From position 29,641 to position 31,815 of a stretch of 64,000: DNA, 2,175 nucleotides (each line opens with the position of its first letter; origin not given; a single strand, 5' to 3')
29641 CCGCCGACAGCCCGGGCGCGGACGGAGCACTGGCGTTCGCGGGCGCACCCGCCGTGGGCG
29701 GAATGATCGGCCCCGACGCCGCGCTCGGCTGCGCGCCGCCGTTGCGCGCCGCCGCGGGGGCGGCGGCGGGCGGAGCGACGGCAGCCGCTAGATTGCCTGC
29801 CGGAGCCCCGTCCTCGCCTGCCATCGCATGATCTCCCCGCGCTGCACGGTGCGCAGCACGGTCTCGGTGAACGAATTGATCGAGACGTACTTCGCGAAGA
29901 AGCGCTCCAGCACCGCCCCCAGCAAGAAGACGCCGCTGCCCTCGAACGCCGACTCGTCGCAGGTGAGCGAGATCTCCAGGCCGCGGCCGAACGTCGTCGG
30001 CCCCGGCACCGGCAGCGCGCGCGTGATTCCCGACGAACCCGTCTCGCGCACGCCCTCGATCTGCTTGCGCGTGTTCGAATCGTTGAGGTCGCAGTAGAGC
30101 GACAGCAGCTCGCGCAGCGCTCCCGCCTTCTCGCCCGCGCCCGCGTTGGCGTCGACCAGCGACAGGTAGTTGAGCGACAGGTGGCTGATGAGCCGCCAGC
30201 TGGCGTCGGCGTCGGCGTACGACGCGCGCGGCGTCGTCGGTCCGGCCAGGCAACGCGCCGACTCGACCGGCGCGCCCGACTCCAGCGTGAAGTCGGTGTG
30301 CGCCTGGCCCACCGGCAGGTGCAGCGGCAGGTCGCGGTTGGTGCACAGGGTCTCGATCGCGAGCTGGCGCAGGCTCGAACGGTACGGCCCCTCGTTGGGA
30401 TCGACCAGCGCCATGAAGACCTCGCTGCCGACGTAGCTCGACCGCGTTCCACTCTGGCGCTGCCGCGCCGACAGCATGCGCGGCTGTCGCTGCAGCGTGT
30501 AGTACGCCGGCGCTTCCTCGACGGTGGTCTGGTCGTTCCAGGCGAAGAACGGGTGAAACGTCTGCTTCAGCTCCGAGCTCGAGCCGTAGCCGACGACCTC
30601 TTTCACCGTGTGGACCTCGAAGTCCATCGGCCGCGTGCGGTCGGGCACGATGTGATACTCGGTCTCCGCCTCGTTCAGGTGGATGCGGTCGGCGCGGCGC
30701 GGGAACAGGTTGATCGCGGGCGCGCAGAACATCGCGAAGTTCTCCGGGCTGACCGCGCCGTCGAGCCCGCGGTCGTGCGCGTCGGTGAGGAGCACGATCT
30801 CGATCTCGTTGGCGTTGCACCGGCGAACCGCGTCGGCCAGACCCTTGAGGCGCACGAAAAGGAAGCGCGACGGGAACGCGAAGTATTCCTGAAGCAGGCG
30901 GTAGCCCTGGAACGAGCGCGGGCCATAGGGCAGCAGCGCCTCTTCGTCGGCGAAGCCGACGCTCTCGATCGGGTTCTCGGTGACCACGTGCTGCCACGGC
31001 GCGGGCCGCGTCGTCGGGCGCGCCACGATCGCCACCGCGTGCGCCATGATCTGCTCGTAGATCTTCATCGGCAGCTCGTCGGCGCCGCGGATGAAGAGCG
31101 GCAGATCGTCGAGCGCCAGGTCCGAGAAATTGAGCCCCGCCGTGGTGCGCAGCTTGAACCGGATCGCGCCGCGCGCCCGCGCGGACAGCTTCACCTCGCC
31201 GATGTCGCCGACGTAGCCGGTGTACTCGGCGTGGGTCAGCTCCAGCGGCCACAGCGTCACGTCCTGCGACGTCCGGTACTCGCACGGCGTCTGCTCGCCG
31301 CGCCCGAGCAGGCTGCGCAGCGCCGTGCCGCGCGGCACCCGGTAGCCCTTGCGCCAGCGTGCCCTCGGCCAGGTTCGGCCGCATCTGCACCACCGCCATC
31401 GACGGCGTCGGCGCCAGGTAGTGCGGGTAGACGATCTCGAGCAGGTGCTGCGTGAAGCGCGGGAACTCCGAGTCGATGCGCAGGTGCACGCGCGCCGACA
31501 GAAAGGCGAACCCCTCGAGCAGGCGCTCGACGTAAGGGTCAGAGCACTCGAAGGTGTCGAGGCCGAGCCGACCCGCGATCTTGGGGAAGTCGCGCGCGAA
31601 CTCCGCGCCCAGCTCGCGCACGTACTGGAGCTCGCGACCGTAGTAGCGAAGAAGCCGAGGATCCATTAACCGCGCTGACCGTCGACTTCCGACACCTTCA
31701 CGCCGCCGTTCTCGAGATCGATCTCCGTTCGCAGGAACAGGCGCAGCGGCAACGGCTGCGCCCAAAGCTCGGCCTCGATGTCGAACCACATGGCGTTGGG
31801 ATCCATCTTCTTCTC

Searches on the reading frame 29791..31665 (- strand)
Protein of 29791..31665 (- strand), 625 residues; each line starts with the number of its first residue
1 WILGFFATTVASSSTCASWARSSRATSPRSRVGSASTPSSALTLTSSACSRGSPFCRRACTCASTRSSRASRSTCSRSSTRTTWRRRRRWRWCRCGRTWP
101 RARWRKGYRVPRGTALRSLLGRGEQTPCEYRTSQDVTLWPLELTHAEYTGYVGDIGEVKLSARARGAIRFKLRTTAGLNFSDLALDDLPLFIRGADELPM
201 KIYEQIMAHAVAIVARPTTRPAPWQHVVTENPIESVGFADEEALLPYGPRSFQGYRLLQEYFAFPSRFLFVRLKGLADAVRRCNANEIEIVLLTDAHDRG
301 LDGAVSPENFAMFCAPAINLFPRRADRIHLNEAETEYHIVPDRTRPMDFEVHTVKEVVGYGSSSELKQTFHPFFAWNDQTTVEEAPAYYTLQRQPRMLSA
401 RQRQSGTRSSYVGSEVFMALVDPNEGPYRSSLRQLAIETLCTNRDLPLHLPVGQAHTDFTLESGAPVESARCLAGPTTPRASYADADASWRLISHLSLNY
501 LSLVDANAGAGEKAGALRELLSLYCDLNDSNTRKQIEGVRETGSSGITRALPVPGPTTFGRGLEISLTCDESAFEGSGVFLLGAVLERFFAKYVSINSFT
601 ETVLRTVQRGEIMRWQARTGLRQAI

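Call 74: search_protein_families(library=pfam, proteins=[window:29791-31665:-], max_evalue=0.001)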
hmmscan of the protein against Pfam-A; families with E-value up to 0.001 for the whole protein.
window:29791-31665:- (625 aa): 1 family
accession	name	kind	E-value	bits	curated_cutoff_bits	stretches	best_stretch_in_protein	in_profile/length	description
PF05947.17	T6SS_TssF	-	1.1e-178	596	25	1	104-621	104-607/608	Type VI secretion system, TssF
